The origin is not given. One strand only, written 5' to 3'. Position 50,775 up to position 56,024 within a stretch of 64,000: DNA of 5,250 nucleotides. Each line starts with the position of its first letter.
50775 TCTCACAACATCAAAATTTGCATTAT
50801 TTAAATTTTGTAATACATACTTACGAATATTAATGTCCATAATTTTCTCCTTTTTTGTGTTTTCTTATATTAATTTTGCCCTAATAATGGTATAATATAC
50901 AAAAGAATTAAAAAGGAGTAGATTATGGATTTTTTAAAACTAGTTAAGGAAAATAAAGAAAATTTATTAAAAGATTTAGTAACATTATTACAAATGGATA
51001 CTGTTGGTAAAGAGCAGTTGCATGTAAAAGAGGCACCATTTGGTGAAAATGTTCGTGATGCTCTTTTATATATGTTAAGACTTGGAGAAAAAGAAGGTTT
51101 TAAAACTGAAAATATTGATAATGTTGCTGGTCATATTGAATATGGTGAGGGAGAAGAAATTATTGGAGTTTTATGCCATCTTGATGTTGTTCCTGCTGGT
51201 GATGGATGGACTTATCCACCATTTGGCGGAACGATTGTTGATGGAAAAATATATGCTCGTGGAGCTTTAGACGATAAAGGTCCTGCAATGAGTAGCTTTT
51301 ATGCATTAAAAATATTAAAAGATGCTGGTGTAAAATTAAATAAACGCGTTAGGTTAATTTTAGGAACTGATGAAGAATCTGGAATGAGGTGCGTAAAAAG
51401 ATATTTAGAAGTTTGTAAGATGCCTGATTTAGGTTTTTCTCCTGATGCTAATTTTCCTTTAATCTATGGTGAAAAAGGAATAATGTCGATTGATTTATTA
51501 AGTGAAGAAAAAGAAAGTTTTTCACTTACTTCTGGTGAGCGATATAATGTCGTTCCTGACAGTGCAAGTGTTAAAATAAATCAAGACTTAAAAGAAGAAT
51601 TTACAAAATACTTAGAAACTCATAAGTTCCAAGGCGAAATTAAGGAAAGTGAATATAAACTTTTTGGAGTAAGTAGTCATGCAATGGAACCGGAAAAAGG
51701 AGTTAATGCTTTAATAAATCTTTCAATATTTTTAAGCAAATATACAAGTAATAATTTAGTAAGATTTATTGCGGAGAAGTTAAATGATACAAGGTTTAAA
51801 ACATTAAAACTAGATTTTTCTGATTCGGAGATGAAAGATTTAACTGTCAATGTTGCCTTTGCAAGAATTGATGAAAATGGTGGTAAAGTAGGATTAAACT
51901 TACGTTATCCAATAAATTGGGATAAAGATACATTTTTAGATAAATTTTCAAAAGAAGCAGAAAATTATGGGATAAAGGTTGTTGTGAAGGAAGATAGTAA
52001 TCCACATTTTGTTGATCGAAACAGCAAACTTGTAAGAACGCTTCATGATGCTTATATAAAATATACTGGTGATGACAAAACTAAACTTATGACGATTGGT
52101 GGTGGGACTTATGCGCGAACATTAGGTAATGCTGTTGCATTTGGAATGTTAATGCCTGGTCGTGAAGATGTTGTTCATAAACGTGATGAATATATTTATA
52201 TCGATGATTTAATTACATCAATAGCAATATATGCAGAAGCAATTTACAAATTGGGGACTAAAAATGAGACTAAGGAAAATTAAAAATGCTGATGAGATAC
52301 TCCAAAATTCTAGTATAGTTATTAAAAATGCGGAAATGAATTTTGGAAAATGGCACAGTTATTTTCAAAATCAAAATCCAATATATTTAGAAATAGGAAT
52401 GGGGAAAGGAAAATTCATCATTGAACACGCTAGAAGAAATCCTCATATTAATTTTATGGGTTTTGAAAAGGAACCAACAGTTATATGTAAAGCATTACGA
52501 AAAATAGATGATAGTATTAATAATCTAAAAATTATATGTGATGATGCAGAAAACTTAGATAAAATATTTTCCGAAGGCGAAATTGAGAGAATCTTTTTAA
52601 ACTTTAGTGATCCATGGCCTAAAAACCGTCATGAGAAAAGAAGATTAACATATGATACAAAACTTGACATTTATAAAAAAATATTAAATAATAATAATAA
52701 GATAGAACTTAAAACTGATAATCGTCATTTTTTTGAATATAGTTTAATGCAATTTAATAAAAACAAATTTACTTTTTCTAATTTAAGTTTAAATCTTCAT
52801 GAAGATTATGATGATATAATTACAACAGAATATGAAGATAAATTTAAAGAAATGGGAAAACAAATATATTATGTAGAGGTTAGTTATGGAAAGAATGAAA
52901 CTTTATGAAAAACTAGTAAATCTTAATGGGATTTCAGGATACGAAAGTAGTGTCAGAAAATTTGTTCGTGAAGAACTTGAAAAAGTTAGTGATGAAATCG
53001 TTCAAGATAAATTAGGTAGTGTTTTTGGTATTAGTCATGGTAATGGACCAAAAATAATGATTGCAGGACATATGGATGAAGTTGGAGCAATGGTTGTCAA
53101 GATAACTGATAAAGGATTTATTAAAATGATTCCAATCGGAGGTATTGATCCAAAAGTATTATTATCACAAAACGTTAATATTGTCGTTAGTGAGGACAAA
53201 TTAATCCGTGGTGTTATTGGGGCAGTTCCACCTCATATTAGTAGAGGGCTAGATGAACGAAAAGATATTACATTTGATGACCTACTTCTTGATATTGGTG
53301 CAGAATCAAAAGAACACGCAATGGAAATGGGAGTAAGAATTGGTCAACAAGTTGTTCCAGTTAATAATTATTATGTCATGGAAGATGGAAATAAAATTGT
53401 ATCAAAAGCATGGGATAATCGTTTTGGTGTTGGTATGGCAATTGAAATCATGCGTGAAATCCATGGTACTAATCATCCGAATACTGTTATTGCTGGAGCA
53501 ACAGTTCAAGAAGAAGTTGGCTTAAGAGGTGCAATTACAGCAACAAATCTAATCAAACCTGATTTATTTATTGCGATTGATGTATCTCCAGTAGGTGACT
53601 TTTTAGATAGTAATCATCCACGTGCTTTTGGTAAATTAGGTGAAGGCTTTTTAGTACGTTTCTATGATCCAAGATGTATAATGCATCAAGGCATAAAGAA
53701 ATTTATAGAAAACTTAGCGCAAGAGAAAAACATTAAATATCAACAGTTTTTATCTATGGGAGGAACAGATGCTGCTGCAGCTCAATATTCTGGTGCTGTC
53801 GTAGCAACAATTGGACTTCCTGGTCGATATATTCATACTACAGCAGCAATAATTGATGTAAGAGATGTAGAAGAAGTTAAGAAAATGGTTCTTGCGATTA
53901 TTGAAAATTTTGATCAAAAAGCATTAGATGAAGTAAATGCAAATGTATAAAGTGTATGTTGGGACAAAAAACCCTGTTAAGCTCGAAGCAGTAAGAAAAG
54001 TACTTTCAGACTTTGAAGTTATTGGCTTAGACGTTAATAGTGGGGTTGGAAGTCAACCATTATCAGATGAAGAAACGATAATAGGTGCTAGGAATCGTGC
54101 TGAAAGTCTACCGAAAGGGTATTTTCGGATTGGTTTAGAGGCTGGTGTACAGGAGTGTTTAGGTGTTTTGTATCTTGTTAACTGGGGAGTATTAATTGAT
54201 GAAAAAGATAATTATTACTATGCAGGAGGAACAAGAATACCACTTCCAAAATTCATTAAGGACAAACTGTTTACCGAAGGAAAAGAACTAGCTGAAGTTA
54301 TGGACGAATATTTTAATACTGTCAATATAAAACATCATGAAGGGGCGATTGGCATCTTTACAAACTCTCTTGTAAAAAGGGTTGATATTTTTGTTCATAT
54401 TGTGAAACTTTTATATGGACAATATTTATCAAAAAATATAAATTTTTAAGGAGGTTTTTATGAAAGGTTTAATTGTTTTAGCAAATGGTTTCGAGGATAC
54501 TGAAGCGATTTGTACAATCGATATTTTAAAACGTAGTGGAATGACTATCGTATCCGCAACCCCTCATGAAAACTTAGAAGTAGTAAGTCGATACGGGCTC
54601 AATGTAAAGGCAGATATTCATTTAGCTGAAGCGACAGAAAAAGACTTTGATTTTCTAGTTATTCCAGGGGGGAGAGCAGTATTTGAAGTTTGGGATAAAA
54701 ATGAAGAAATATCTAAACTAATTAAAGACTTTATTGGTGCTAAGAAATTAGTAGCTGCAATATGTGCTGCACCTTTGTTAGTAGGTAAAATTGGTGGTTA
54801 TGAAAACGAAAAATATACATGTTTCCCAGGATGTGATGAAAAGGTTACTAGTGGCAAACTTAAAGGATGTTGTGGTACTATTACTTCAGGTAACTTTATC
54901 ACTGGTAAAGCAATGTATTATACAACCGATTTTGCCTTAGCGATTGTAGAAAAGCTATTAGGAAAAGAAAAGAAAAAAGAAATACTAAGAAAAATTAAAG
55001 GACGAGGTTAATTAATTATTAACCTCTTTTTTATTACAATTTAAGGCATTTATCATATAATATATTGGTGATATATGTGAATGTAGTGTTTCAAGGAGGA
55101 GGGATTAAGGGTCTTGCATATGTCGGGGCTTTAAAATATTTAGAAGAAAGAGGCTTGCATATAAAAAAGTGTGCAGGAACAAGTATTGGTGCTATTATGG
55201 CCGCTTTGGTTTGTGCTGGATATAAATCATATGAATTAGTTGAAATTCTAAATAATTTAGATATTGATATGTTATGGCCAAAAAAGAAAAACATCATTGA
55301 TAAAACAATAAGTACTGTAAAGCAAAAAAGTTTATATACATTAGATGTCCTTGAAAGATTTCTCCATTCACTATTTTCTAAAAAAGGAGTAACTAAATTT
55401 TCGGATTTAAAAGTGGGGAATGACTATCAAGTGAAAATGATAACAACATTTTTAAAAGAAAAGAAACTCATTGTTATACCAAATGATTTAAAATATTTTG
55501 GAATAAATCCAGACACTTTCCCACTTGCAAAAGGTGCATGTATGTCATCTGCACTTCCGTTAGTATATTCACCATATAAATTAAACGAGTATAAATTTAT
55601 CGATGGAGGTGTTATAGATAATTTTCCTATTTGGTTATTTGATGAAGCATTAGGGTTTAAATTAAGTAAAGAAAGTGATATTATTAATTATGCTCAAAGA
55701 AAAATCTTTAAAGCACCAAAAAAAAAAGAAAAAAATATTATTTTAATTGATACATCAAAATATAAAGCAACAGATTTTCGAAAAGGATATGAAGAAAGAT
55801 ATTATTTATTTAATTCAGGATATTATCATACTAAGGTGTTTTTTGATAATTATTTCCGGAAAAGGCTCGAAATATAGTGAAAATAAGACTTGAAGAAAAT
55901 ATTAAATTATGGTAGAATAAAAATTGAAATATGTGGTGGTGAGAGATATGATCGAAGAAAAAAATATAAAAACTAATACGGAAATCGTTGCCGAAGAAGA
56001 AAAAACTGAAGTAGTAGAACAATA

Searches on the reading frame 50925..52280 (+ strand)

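Call 48: search_protein_families(library=pfam, proteins=[window:50925-52280:+], max_evalue=0.0001)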
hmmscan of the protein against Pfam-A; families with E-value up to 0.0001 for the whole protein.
window:50925-52280:+ (452 aa): 2 families
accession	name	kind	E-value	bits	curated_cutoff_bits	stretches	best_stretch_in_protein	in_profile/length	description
PF01546.33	Peptidase_M20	-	3.5e-31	109.2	24.6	1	84-441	4-205/206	Peptidase family M20/M25/M40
PF04389.22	Peptidase_M28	-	7.4e-06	26.2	21.3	1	66-161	1-77/193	Peptidase family M28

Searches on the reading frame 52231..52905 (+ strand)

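Call 49: search_protein_families(library=pfam, proteins=[window:52231-52905:+], max_evalue=0.0001)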
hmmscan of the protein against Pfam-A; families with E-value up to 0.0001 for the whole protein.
window:52231-52905:+ (225 aa): 2 families
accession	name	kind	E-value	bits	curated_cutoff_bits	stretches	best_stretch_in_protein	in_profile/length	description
PF02390.23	Methyltransf_4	-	1e-42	146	24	1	48-213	1-171/173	Putative methyltransferase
PF13649.12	Methyltransf_25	-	7e-05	23.9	27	0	53-124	2-71/97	Methyltransferase domain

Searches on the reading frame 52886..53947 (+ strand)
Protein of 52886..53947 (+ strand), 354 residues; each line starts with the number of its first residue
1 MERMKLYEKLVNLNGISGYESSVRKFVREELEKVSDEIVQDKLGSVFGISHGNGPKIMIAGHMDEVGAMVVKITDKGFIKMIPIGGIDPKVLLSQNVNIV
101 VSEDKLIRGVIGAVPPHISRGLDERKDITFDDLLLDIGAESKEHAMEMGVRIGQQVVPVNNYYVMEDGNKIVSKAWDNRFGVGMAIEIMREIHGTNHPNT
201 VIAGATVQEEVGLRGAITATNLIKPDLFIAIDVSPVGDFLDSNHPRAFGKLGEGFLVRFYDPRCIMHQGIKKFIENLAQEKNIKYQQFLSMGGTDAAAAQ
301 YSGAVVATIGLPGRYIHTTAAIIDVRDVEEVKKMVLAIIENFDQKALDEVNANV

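Call 49: search_protein_families(library=pfam, proteins=[window:52886-53947:+], max_evalue=0.0001)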
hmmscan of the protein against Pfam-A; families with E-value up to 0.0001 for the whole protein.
window:52886-53947:+ (354 aa): 2 families
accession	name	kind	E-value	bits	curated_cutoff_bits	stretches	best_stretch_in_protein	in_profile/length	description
PF05343.19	Peptidase_M42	-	1e-92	310.8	23.2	1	44-334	1-292/292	M42 glutamyl aminopeptidase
PF01546.33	Peptidase_M20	-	6.7e-05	23.3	24.6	0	176-341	34-206/206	Peptidase family M20/M25/M40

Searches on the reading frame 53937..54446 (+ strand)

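Call 49: search_protein_families(library=pfam, proteins=[window:53937-54446:+], max_evalue=0.0001)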
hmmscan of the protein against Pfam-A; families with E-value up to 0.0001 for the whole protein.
window:53937-54446:+ (170 aa): 1 family
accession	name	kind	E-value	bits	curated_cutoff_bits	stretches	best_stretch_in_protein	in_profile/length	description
PF01931.24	NTPase_I-T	-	1.6e-39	135.8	25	1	9-158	1-156/162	Protein of unknown function DUF84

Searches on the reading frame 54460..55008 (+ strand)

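Call 49: search_protein_families(library=pfam, proteins=[window:54460-55008:+], max_evalue=0.0001)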
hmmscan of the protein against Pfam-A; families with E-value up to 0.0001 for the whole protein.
window:54460-55008:+ (183 aa): 1 family
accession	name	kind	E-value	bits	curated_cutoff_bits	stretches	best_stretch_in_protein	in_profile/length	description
PF01965.30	DJ-1_PfpI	-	7.7e-33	114.1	26.6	1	3-164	3-164/165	DJ-1/PfpI family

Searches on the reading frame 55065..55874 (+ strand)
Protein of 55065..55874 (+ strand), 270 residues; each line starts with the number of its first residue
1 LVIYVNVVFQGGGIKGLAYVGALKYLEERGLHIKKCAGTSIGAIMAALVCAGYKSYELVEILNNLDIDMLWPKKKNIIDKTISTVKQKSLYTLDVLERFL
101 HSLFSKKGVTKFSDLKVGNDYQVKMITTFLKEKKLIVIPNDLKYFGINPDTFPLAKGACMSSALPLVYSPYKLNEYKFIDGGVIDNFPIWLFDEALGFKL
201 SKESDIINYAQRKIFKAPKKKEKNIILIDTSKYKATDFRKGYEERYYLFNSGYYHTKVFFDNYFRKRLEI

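Call 49: search_protein_families(library=pfam, proteins=[window:55065-55874:+], max_evalue=0.0001)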
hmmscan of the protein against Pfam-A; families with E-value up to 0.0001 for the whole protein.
window:55065-55874:+ (270 aa): 1 family
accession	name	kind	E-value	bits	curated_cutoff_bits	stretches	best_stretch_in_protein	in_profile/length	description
PF01734.28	Patatin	-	2.5e-32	113.1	27.7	1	7-192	1-190/191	Patatin-like phospholipase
